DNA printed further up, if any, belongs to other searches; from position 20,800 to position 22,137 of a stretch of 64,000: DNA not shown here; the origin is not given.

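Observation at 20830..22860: AT-shifted cassette of uncharacterised genes fused to the end of an R-M operon: best candidate for an undescribed defence-type system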

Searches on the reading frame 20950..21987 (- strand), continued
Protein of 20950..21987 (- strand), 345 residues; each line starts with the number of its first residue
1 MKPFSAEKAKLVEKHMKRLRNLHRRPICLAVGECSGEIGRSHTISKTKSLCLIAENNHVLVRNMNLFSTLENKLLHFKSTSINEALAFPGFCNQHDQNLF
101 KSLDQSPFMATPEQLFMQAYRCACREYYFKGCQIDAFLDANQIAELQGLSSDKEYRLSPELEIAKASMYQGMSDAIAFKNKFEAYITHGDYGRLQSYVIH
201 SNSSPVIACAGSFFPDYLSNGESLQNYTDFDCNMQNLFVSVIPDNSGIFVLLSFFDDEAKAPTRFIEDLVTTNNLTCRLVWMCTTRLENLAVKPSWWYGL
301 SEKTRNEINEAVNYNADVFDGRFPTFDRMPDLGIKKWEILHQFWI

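Call 34: search_dna_similar(query=window:20950-21987:-, collection=plasmids, mode=protein, max_evalue=0.001, max_rows=30)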
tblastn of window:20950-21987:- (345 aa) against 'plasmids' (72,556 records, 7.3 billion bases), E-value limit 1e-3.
Records with a match: 30; places in all: 30; records where one place covers at least 80% of the query: 20.
Best place of each record, by identity: <60% 30.
By first word of the organism name: Lactococcus 5; Shinella 4; Sphingomonas 4; Klebsiella 3; Rhizobium 2; Vibrio 2; Escherichia 1; Pseudoalteromonas 1; Salmonella 1; Aminobacter 1; and 6 more.
By predicted mobility (MOB-suite, as given by PLSDB): non-mobilizable 13; conjugative 10; mobilizable 7.
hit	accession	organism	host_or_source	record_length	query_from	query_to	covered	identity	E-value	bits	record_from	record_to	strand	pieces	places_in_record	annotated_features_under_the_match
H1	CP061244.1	Escherichia coli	Homo sapiens,cell culture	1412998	16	325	90%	27.0%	1e-17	91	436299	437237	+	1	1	SEC-C domain-containing protein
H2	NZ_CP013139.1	Pseudoalteromonas sp. Bsw20308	seawater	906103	33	342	90%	25.8%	2e-17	91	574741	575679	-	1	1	SEC-C domain-containing protein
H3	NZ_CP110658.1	Salmonella enterica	stool,Homo sapiens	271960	24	331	89%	25.2%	3e-19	96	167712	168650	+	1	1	SEC-C domain-containing protein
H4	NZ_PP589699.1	Lactococcus sp.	Bacterial culture,Dairy environment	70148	18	322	88%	24.6%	4e-15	84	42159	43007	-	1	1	SEC-C domain-containing protein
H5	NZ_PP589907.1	Lactococcus sp.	Bacterial culture,Dairy environment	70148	18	322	88%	24.6%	4e-15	84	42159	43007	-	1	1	SEC-C domain-containing protein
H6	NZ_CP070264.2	Lactococcus lactis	Whole organism,Dairy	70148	18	322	88%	24.6%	4e-15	84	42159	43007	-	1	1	SEC-C domain-containing protein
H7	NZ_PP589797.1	Lactococcus sp.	Bacterial culture,Dairy environment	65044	18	322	88%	24.6%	5e-15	84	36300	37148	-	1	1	SEC-C domain-containing protein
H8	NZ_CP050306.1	Rhizobium lusitanum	Oxytropis pumilio,cell culture,root ...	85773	30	336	89%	24.4%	1e-11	73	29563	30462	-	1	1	hypothetical protein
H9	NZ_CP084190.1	Lactococcus lactis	-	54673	18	309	85%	24.7%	2e-15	85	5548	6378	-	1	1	SEC-C domain-containing protein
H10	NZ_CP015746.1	Shinella sp. HZN7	-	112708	34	310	80%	25.3%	3e-21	102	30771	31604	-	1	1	SEC-C domain-containing protein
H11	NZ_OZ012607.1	Shinella sp. WSD5-1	-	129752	34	310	80%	25.3%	3e-21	102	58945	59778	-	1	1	SEC-C domain-containing protein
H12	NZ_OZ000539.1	Shinella sp. WSC3-e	-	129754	34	310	80%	25.3%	3e-21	102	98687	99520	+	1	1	SEC-C domain-containing protein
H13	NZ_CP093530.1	Shinella zoogloeoides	-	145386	34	310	80%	25.3%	3e-21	102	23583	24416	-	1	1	SEC-C domain-containing protein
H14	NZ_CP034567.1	Vibrio parahaemolyticus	seawater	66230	6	308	88%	22.8%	5e-5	53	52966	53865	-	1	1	hypothetical protein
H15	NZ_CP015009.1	Aminobacter aminovorans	cell culture,soil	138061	34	311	81%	24.7%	4e-9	66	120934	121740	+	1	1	hypothetical protein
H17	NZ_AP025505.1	Vibrio pelagius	-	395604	34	305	79%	24.6%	5e-19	96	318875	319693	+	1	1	SEC-C metal-binding domain-containing protein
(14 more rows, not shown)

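Call 35: search_dna_similar(query=window:20950-21987:-, collection=phages, mode=protein, max_evalue=0.001, max_rows=30)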
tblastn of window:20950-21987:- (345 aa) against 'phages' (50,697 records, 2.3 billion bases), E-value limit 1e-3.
Records with a match: 2; places in all: 2; records where one place covers at least 80% of the query: 0.
Best place of each record, by identity: <60% 2.
By first word of the organism name: Listeria 2.
By host as written in the record: Listeria monocytogenes 2.
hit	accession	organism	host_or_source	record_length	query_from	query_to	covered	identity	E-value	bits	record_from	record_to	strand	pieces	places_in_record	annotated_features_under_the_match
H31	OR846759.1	Listeria phage LM 4-11-1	Listeria monocytogenes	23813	14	270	74%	23.6%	4e-11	70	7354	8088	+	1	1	record has no annotation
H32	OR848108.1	Listeria phage LM 4-14-1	Listeria monocytogenes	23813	14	270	74%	23.6%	4e-11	70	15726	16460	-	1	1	record has no annotation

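Call 36: get_annotated_region(hit=H6, flank=7000)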
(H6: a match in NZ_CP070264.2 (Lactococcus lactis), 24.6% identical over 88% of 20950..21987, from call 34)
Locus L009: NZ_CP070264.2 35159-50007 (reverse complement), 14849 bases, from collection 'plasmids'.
description: Lactococcus lactis subsp. lactis strain UL021 plasmid pUL021A, complete sequence
organism: Lactococcus lactis (NCBI taxid 1360)
taxonomy: Bacteria; Bacillota; Bacilli; Lactobacillales; Streptococcaceae; Lactococcus; Lactococcus lactis
host: -; source: Whole organism,Dairy; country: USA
typing (MOB-suite, as given by PLSDB): mobilizable; replicon rep_cluster_2422; relaxase MOB_Unknown
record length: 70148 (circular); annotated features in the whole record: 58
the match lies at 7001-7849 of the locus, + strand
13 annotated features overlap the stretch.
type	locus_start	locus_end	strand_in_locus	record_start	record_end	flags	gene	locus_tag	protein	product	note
CDS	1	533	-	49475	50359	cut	-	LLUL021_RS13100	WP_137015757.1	hypothetical protein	-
CDS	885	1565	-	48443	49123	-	-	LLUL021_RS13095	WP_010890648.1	IS6-like element ISS1S family transposase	GO:0006313 - DNA transposition [Evidence IEA]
CDS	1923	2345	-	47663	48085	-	-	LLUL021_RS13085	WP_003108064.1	cupin domain-containing protein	-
CDS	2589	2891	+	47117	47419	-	-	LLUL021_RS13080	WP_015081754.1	bacteriocin immunity protein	GO:0030153 - bacteriocin immunity [Evidence IEA]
CDS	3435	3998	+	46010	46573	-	-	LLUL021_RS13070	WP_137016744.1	recombinase family protein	GO:0006310 - DNA recombination [Evidence IEA]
CDS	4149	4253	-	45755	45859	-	-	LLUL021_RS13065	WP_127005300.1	type I toxin-antitoxin system Fst family toxin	-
CDS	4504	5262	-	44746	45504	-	istB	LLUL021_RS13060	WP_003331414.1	IS21-like element IS712 family helper ATPase IstB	-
CDS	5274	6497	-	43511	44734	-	istA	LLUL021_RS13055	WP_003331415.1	IS21-like element IS712 family transposase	GO:0006313 - DNA transposition [Evidence IEA]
CDS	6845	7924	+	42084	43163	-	-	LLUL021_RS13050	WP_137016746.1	SEC-C domain-containing protein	-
CDS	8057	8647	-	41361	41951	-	-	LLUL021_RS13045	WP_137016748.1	CHAP domain-containing protein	-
CDS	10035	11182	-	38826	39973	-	-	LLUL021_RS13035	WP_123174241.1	IS3 family transposase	-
CDS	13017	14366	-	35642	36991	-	-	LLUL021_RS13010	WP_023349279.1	FAD-dependent oxidoreductase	-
CDS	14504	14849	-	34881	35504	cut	-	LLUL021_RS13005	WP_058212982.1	cysteine hydrolase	-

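Call 37: get_annotated_region(hit=H3, flank=7000)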
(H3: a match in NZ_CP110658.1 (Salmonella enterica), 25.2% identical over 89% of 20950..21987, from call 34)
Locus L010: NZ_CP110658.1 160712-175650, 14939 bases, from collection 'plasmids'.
description: Salmonella enterica subsp. enterica strain S2122 plasmid pS2122_1, complete sequence
organism: Salmonella enterica (NCBI taxid 59201)
taxonomy: Bacteria; Pseudomonadota; Gammaproteobacteria; Enterobacterales; Enterobacteriaceae; Salmonella; Salmonella enterica
host: -; source: stool,Homo sapiens; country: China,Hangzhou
typing (MOB-suite, as given by PLSDB): non-mobilizable; replicon IncHI2A,rep_cluster_1088; mating-pair formation MPF_F
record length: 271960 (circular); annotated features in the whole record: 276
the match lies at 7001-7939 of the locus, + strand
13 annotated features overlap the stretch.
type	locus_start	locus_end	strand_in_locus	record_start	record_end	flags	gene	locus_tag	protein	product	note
CDS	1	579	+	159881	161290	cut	-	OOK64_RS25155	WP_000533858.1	TolC family outer membrane protein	-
CDS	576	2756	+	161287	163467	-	-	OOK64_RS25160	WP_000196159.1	type I secretion system permease/ATPase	GO:0055085 - transmembrane transport [Evidence IEA]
CDS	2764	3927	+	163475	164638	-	-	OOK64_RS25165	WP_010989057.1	HlyD family type I secretion periplasmic adaptor subunit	GO:0030253 - protein secretion by the type I secretion system [Evidence IEA]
CDS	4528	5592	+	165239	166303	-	-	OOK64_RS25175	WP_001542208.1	integrase arm-type DNA-binding domain-containing protein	GO:0015074 - DNA integration [Evidence IEA]; GO:0006310 - DNA recombination [Evidence IEA]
CDS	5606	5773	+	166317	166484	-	-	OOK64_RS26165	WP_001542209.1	hypothetical protein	-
CDS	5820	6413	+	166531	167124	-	-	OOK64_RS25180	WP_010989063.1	hypothetical protein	-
CDS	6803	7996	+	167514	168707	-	-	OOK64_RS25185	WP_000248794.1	SEC-C domain-containing protein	-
CDS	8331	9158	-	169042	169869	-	-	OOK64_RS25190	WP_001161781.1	hypothetical protein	-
CDS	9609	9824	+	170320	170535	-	-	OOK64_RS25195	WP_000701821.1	AlpA family transcriptional regulator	-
CDS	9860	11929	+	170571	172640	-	-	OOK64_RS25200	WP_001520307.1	DUF927 domain-containing protein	-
CDS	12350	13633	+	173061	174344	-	-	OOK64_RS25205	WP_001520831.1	AAA family ATPase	-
CDS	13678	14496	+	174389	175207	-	-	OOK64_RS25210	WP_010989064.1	DUF4435 domain-containing protein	-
CDS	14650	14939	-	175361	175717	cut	-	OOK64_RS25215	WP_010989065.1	helix-turn-helix transcriptional regulator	-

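Call 38: get_annotated_region(hit=H10, flank=7000)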
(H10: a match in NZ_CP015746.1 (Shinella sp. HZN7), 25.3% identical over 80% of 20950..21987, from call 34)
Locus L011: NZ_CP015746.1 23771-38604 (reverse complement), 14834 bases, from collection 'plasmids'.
description: Shinella sp. HZN7 plasmid pShin-10, complete sequence
organism: Shinella sp. HZN7 (NCBI taxid 879274)
taxonomy: Bacteria; Pseudomonadota; Alphaproteobacteria; Hyphomicrobiales; Rhizobiaceae; Shinella; Shinella sp. HZN7
host: -; source: -; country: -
typing (MOB-suite, as given by PLSDB): conjugative; replicon rep_cluster_496; relaxase MOBQ; mating-pair formation MPF_T
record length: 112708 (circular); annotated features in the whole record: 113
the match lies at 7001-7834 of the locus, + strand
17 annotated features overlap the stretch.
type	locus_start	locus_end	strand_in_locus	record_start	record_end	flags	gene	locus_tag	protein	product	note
CDS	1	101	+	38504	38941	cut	trbH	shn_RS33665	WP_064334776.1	conjugal transfer protein TrbH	-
CDS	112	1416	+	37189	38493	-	trbI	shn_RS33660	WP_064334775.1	IncP-type conjugal transfer protein TrbI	-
CDS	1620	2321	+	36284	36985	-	-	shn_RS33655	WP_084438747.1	autoinducer binding domain-containing protein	-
CDS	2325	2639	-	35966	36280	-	-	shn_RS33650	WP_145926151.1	transcriptional repressor TraM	GO:0045892 - negative regulation of DNA-templated transcription [Evidence IEA]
CDS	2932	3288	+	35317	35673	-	-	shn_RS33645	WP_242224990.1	type II toxin-antitoxin system VapB family antitoxin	-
CDS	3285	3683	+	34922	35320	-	-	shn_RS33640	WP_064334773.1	type II toxin-antitoxin system VapC family toxin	-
CDS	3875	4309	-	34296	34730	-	-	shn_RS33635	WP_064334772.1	hypothetical protein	-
CDS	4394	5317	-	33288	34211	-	-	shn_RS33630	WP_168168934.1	IS110 family transposase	-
CDS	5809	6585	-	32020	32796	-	-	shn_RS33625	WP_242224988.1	hypothetical protein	-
CDS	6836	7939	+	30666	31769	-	-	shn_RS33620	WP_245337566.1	SEC-C domain-containing protein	-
CDS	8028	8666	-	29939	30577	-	-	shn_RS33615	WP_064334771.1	TraH family protein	GO:0000160 - phosphorelay signal transduction system [Evidence IEA]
CDS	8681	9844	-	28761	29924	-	-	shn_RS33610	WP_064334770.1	conjugal transfer protein TraB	-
CDS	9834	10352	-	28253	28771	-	traF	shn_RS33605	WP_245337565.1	conjugative transfer signal peptidase TraF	-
CDS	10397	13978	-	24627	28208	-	traA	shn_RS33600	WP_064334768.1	Ti-type conjugative transfer relaxase TraA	-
CDS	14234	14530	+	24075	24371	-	-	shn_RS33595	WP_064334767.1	conjugal transfer protein TraC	-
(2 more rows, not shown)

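Call 39: get_annotated_region(hit=H1, flank=9000)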
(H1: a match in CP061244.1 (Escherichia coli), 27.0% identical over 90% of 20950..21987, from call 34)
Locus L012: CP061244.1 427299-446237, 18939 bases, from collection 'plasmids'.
description: Escherichia coli strain STEC411 plasmid pSTEC411_1, complete sequence
organism: Escherichia coli (NCBI taxid 562)
taxonomy: Bacteria; Pseudomonadota; Gammaproteobacteria; Enterobacterales; Enterobacteriaceae; Escherichia; Escherichia coli
host: -; source: Homo sapiens,cell culture; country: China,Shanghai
typing (MOB-suite, as given by PLSDB): non-mobilizable
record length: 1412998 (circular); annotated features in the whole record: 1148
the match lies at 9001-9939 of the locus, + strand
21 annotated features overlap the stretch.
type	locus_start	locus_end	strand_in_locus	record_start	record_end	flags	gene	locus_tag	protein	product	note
CDS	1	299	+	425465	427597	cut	-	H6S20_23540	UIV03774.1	phage tail protein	-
CDS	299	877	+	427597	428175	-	-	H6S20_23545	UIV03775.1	tail fiber assembly protein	-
CDS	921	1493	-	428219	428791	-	-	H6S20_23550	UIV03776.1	serine acetyltransferase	-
CDS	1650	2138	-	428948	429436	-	-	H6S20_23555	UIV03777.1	phage tail protein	-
CDS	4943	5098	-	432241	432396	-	-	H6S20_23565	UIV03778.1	GpE family phage tail protein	-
CDS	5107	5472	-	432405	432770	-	-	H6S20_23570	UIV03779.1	phage tail protein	-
CDS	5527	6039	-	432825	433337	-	-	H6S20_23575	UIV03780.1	phage major tail tube protein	-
CDS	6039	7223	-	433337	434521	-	-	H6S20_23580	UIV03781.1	phage tail sheath family protein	-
CDS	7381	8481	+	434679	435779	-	-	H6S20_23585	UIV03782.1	phage late control D family protein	-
CDS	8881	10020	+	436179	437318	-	-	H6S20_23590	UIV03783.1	SEC-C domain-containing protein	-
CDS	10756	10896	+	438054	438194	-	-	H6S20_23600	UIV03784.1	Hok/Gef family protein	-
CDS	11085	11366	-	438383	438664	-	-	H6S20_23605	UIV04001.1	hypothetical protein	-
CDS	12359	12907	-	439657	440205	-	pgsA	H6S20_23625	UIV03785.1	CDP-diacylglycerol--glycerol-3-phosphate 3-phosphatidyltransferase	-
CDS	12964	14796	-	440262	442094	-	uvrC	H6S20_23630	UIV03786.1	excinuclease ABC subunit UvrC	-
CDS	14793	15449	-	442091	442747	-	uvrY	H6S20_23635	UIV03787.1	UvrY/SirA/GacA family response regulator transcription factor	-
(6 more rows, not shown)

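Call 40: get_annotated_region(hit=H17, flank=8000)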
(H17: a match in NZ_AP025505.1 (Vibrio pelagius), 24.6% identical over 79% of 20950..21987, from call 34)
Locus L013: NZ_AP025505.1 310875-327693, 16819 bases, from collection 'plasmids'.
description: Vibrio pelagius strain ATCC 25916 plasmid pATCC25916, complete sequence
organism: Vibrio pelagius (NCBI taxid 28169)
taxonomy: Bacteria; Pseudomonadota; Gammaproteobacteria; Vibrionales; Vibrionaceae; Vibrio; Vibrio pelagius
host: -; source: -; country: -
typing (MOB-suite, as given by PLSDB): non-mobilizable
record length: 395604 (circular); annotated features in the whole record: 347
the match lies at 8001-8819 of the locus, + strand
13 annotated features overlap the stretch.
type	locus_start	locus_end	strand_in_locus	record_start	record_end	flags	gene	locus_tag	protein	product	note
CDS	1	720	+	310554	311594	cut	-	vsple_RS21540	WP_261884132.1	iron ABC transporter permease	GO:0006826 - iron ion transport [Evidence IEA]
CDS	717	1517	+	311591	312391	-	-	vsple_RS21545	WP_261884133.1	ABC transporter ATP-binding protein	-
CDS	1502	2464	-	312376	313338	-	-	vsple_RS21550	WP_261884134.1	LysR family transcriptional regulator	GO:0006355 - regulation of DNA-templated transcription [Evidence IEA]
CDS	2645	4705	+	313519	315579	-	-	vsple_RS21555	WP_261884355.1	TonB-dependent siderophore receptor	GO:0015891 - siderophore transport [Evidence IEA]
CDS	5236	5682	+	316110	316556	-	-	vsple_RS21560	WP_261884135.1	NUDIX pyrophosphatase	-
CDS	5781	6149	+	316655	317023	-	-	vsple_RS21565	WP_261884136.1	glyoxalase/bleomycin resistance/dioxygenase family protein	-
CDS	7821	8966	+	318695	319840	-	-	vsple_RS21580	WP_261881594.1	SEC-C metal-binding domain-containing protein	-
CDS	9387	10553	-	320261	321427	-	-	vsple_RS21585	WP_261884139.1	Abi family protein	-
CDS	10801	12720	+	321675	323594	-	-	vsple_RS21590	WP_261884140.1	AAA family ATPase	-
CDS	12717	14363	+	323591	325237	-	-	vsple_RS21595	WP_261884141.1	ATP-dependent helicase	-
CDS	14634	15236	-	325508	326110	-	-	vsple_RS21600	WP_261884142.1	helix-turn-helix transcriptional regulator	-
CDS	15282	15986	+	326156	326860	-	-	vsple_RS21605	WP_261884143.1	B3/4 domain-containing protein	-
CDS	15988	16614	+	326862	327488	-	-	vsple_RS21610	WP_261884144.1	LysE/ArgO family amino acid transporter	-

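Call 42: search_protein_families(library=padloc, proteins=[L012:8881-10020:+, L013:7821-8966:+, L009:6845-7924:+, L010:6803-7996:+], max_evalue=0.1)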
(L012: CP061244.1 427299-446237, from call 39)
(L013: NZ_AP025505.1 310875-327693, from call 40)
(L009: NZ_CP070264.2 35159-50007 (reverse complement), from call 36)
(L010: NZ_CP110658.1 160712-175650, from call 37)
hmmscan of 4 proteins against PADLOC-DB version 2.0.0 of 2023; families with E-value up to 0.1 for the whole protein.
L012:8881-10020:+ (379 aa): 5 families
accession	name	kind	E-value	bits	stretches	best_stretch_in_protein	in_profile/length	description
PDLC00833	E1-E2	-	3.3e-05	21.5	1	4-28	168-192/222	E1-E2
PDLC00865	E2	-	0.00015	19.2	1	6-50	168-214/219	E2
PDLC00872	E2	-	0.00022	18.8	1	5-32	165-192/216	E2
PDLC04917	PDC-S12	-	0.0021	16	1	4-27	194-217/218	-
PDLC00871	E2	-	0.0068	14.1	1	7-32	170-194/241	E2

L013:7821-8966:+ (381 aa): 5 families
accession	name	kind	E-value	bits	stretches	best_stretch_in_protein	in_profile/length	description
PDLC04917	PDC-S12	-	5.7e-05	21.1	1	3-25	195-217/218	-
PDLC00872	E2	-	6.7e-05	20.5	1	3-46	165-209/216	E2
PDLC00833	E1-E2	-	0.00033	18.2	1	3-25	169-191/222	E1-E2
PDLC00865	E2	-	0.015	12.7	1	3-43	167-209/219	E2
PDLC00871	E2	-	0.046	11.4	1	3-25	168-189/241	E2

L009:6845-7924:+ (359 aa): 4 families
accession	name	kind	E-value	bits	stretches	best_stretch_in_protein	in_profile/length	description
PDLC00833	E1-E2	-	2e-05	22.2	1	2-33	168-199/222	E1-E2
PDLC00865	E2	-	0.00067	17.1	1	4-32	168-196/219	E2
PDLC00872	E2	-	0.00091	16.8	1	2-40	164-200/216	E2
PDLC04917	PDC-S12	-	0.0034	15.3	1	3-25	195-217/218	-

L010:6803-7996:+ (397 aa): 5 families
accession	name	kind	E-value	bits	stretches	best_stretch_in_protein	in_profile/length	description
PDLC00833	E1-E2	-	8.8e-06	23.3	1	22-47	168-193/222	E1-E2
PDLC00865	E2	-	2.3e-05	21.9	1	16-50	162-194/219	E2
PDLC00872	E2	-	3.1e-05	21.6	1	23-59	165-201/216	E2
PDLC04917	PDC-S12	-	0.0007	17.5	1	21-45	193-217/218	-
PDLC00871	E2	-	0.0016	16.2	1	23-55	168-199/241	E2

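Call 49: get_annotated_region(hit=H7, flank=4000)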
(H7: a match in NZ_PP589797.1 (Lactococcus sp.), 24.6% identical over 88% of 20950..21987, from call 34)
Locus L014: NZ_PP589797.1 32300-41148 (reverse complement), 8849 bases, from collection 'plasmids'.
description: Lactococcus sp. strain LLF72 plasmid pLLF72B, complete sequence
organism: Lactococcus sp. (NCBI taxid 44273)
taxonomy: Bacteria; Bacillota; Bacilli; Lactobacillales; Streptococcaceae; Lactococcus; Lactococcus sp.
host: -; source: Bacterial culture,Dairy environment; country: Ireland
typing (MOB-suite, as given by PLSDB): mobilizable; replicon rep_cluster_2422; relaxase MOB_Unknown
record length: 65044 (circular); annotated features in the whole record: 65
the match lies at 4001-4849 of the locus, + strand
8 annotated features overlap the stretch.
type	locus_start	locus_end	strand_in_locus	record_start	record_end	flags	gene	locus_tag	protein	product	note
CDS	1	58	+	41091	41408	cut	-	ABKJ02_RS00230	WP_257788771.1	DDE-type integrase/transposase/recombinase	GO:0015074 - DNA integration [Evidence IEA]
CDS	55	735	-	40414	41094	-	-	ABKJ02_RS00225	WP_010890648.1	IS6-like element ISS1S family transposase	GO:0006313 - DNA transposition [Evidence IEA]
CDS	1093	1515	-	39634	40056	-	-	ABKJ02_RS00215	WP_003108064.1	cupin domain-containing protein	-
CDS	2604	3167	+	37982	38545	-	-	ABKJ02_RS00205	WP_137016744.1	recombinase family protein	GO:0006310 - DNA recombination [Evidence IEA]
CDS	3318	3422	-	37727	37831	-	-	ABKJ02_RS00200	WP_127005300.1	type I toxin-antitoxin system Fst family toxin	-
CDS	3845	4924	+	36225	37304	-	-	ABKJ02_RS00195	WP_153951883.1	SEC-C domain-containing protein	-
CDS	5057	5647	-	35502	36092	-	-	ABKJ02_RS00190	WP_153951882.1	CHAP domain-containing protein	-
CDS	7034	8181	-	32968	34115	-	-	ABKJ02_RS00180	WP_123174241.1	IS3 family transposase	-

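Call 50: get_annotated_region(hit=H4, flank=1000)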
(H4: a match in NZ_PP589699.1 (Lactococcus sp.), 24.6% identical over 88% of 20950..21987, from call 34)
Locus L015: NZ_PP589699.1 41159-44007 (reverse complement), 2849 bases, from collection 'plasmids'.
description: Lactococcus sp. strain UCCL633 plasmid pUCCL633A, complete sequence
organism: Lactococcus sp. (NCBI taxid 44273)
taxonomy: Bacteria; Bacillota; Bacilli; Lactobacillales; Streptococcaceae; Lactococcus; Lactococcus sp.
host: -; source: Bacterial culture,Dairy environment; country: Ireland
typing (MOB-suite, as given by PLSDB): mobilizable; replicon rep_cluster_2422; relaxase MOB_Unknown
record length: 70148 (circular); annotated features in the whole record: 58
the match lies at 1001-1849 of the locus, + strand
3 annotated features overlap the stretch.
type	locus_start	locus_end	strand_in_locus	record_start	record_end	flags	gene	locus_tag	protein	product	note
CDS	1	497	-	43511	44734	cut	istA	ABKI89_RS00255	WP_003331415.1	IS21-like element IS712 family transposase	GO:0006313 - DNA transposition [Evidence IEA]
CDS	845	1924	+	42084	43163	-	-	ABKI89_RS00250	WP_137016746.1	SEC-C domain-containing protein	-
CDS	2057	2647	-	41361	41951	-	-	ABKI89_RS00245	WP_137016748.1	CHAP domain-containing protein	-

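Call 51: get_annotated_region(hit=H5, flank=1000)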
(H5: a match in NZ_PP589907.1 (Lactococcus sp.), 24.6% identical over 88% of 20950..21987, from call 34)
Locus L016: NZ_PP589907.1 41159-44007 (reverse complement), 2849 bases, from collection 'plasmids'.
description: Lactococcus sp. strain LLUL021 plasmid pLLUL021A, complete sequence
organism: Lactococcus sp. (NCBI taxid 44273)
taxonomy: Bacteria; Bacillota; Bacilli; Lactobacillales; Streptococcaceae; Lactococcus; Lactococcus sp.
host: -; source: Bacterial culture,Dairy environment; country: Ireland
typing (MOB-suite, as given by PLSDB): mobilizable; replicon rep_cluster_2422; relaxase MOB_Unknown
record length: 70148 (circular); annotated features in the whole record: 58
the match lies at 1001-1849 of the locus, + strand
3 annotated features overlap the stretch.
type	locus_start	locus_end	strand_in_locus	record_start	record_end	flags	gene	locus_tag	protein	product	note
CDS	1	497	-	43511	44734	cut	istA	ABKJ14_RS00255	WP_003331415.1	IS21-like element IS712 family transposase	GO:0006313 - DNA transposition [Evidence IEA]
CDS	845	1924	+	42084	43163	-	-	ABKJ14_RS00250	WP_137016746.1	SEC-C domain-containing protein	-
CDS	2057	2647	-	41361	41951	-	-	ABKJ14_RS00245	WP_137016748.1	CHAP domain-containing protein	-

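Call 60: find_encoding_contigs(protein=P0007, flank=7000, max_places=2)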
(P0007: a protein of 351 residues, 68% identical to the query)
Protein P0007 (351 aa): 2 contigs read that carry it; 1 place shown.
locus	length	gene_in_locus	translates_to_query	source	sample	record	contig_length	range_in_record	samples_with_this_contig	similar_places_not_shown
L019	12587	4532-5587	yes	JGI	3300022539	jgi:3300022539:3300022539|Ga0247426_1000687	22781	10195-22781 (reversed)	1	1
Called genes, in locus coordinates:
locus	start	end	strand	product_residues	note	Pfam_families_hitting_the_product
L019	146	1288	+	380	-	PF02771:Acyl-CoA_dh_N, PF02770:Acyl-CoA_dh_M, PF00441:Acyl-CoA_dh_1, PF08028:Acyl-CoA_dh_2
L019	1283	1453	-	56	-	-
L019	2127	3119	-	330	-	PF01208:URO-D (weak)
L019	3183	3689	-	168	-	PF00583:Acetyltransf_1, PF13673:Acetyltransf_10 (weak), PF13508:Acetyltransf_7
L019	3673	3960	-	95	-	PF08681:TacA1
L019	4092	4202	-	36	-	-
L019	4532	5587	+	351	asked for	-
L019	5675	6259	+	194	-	-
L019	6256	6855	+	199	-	-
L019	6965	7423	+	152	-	-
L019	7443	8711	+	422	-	-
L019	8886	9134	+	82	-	PF04255:DUF433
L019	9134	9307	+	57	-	PF18478:PIN_10, PF18480:DUF5615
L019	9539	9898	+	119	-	-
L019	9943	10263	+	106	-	-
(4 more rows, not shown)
